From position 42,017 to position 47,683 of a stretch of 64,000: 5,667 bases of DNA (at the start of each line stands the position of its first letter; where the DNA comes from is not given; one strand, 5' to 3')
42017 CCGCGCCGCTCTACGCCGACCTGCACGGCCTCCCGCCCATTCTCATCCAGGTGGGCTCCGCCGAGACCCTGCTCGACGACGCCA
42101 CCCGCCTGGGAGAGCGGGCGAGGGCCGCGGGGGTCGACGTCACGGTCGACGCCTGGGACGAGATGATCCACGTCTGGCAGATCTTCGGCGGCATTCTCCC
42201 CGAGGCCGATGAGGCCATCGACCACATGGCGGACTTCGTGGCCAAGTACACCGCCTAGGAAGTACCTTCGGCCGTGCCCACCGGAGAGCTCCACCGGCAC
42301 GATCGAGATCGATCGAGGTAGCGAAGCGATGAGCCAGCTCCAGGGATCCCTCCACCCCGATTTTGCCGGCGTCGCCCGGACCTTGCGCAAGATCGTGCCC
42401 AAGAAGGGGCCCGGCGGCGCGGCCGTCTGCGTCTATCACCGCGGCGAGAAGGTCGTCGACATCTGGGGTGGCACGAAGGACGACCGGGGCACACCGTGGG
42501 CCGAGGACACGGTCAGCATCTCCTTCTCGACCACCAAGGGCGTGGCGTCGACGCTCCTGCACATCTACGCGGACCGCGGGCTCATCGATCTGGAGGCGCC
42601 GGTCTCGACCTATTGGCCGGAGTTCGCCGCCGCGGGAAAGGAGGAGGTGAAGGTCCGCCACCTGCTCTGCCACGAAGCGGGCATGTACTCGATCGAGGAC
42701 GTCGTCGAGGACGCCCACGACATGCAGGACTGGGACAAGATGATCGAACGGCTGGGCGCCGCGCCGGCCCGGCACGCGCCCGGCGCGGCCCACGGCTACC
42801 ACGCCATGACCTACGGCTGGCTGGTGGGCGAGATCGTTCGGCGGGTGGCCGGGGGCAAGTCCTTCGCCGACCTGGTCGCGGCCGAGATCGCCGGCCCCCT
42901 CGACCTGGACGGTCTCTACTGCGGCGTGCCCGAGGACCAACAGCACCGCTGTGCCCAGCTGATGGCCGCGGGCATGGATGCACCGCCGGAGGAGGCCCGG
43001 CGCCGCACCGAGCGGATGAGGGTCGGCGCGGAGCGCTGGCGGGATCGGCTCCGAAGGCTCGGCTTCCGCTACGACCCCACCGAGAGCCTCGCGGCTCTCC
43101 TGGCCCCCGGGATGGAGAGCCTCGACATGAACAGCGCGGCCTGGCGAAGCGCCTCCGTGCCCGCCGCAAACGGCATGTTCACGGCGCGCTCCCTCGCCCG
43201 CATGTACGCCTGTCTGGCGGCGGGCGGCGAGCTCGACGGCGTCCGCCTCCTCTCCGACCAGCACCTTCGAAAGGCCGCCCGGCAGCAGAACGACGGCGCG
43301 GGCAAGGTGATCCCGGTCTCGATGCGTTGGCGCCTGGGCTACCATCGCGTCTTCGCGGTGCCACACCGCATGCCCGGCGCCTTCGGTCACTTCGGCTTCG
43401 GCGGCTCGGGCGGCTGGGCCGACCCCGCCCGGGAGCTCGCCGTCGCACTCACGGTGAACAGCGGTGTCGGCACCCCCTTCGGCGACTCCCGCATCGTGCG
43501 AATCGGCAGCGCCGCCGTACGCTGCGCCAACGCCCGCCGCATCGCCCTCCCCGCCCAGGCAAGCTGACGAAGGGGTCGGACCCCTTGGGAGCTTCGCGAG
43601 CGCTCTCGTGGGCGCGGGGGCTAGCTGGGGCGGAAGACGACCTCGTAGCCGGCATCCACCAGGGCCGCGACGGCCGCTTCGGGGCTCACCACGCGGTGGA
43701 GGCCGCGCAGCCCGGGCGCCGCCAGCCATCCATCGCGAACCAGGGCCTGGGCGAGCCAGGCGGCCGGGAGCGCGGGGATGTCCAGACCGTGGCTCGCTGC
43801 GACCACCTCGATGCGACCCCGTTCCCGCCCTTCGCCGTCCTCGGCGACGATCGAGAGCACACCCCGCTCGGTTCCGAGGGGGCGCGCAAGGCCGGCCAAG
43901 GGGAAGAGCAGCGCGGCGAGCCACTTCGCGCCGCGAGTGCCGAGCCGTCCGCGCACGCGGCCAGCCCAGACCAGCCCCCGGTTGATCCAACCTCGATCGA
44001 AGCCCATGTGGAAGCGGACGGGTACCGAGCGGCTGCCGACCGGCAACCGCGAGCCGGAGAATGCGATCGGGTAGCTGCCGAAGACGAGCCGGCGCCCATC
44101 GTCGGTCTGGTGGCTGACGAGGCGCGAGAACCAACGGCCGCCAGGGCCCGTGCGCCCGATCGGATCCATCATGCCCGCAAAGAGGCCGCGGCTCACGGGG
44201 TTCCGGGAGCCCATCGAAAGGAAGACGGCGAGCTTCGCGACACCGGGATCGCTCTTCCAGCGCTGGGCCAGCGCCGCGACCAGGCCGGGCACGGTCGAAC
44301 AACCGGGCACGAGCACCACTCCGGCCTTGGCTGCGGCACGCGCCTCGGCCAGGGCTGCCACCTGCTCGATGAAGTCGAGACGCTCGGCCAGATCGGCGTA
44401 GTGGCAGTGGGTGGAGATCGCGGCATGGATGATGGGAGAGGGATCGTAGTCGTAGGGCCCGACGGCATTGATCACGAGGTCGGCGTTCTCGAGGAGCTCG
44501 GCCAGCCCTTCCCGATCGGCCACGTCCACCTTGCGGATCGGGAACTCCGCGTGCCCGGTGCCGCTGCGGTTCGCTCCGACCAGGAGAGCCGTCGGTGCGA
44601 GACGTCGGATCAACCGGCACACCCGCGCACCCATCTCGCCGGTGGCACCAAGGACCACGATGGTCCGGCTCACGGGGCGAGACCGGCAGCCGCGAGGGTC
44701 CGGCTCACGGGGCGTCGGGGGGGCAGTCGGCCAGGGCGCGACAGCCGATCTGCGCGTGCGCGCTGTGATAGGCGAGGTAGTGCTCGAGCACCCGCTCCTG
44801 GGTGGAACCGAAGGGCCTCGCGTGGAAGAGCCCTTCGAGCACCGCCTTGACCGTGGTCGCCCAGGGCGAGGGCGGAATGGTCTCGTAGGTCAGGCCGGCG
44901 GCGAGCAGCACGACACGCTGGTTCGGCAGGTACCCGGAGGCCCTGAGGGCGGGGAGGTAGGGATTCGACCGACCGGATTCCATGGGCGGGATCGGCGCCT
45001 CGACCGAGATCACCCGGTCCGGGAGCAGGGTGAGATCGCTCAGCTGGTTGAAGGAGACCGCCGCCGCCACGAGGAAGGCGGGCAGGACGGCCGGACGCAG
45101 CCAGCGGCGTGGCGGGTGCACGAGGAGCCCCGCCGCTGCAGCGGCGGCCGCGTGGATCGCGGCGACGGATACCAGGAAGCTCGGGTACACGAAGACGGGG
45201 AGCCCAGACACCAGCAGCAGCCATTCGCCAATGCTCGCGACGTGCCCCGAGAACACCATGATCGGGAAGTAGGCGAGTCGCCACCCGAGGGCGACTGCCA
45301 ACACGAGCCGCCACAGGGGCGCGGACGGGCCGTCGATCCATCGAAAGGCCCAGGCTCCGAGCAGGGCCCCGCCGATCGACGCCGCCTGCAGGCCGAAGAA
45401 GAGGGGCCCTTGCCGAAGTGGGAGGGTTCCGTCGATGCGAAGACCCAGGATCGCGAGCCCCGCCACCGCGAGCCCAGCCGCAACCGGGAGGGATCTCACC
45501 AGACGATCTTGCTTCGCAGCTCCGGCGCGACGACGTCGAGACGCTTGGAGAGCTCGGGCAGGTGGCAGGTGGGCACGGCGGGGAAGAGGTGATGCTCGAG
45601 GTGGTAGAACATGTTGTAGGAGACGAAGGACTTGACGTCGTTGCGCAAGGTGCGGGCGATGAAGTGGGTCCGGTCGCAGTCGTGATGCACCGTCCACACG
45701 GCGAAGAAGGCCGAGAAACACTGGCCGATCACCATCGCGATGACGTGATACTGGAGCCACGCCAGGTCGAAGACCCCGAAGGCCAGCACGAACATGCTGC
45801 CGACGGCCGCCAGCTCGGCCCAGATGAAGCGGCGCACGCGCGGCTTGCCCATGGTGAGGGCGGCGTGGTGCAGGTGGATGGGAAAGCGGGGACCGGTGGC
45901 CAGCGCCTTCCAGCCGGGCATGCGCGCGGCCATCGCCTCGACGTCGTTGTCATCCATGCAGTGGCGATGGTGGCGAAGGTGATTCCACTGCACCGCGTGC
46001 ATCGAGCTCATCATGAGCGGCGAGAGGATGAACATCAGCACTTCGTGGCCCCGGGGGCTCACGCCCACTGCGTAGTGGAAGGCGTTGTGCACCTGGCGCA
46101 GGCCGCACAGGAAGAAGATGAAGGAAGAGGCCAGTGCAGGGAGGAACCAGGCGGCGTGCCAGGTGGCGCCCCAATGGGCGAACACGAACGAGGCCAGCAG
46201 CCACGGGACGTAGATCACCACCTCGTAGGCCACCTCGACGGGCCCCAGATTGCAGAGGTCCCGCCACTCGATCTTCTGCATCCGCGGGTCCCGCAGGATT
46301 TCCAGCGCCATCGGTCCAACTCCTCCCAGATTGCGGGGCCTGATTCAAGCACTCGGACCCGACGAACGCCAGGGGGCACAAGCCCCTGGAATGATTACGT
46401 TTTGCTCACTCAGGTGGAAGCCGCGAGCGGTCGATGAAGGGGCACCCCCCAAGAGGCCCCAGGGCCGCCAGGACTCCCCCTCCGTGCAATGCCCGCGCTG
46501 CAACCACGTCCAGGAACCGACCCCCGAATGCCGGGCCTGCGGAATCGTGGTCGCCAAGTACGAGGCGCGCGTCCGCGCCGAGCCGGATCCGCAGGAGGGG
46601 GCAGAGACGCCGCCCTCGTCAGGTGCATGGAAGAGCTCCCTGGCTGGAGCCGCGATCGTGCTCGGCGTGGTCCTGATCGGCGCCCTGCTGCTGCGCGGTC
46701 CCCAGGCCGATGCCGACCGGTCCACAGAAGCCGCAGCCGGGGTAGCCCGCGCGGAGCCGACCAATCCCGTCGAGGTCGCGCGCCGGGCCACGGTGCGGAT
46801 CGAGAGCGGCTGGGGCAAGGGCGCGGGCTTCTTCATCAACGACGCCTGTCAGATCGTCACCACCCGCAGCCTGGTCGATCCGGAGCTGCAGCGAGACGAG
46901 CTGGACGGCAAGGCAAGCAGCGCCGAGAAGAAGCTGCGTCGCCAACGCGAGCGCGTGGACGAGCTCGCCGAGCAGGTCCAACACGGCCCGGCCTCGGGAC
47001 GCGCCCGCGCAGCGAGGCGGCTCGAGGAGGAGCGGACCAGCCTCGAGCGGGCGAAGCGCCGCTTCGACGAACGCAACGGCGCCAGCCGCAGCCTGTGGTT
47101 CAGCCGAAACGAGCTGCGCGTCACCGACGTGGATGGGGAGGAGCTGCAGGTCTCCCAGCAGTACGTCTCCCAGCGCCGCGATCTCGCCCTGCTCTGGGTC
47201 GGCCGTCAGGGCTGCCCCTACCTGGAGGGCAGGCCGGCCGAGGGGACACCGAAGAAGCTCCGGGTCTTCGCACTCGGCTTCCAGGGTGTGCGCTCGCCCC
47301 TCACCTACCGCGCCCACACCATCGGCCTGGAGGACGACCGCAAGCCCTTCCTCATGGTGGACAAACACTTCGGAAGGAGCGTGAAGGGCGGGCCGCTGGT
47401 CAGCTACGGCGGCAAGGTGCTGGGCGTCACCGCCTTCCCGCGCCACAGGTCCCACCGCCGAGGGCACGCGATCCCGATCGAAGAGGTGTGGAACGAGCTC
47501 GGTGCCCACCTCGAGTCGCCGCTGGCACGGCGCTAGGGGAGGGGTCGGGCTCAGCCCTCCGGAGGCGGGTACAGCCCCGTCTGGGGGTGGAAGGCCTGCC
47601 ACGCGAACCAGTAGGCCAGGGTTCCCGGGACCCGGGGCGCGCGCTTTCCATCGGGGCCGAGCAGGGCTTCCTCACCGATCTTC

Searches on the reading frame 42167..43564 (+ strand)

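Call 60: search_protein_families(library=pfam, proteins=[window:42167-43564:+], max_evalue=0.00001)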
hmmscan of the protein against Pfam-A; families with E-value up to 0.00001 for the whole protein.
window:42167-43564:+ (466 aa): 1 family
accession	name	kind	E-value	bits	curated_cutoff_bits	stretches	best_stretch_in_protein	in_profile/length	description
PF00144.29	Beta-lactamase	-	4.4e-67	227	27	1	71-449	3-327/329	Beta-lactamase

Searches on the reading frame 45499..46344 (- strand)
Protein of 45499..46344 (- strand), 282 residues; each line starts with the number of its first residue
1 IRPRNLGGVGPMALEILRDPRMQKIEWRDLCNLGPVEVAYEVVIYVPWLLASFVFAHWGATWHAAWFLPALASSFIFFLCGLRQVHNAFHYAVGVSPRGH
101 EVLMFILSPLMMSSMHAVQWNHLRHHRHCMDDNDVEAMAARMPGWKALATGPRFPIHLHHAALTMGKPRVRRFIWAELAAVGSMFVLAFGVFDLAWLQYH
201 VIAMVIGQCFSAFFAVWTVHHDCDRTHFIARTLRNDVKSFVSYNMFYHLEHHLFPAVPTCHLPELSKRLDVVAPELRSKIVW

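Call 60: search_protein_families(library=pfam, proteins=[window:45499-46344:-], max_evalue=0.00001)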
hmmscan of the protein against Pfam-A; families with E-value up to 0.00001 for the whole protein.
window:45499-46344:- (282 aa): 1 family
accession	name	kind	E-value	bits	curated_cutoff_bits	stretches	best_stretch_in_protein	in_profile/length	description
PF00487.30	FA_desaturase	-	2.1e-16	60.9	29.7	1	61-275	2-244/253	Fatty acid desaturase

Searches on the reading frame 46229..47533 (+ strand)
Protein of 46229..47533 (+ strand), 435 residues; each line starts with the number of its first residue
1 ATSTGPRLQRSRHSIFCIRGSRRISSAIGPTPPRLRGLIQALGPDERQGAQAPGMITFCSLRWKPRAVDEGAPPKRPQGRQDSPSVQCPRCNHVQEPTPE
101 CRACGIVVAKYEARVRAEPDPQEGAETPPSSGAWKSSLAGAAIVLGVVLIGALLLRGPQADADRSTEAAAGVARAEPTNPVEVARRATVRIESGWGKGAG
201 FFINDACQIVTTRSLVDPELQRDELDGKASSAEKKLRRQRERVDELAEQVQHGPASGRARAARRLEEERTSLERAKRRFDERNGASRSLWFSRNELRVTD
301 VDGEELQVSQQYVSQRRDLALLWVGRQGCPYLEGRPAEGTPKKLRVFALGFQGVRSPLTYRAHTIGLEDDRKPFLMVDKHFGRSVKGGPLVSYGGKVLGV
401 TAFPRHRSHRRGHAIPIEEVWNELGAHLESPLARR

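Call 60: search_protein_families(library=pfam, proteins=[window:46229-47533:+], max_evalue=0.00001)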
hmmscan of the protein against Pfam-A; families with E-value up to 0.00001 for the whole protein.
window:46229-47533:+ (435 aa): 1 family
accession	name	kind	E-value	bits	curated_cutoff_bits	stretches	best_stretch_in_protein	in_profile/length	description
PF13365.12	Trypsin_2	-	3.6e-07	31.5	27.6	0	287-400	27-144/144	Trypsin-like peptidase domain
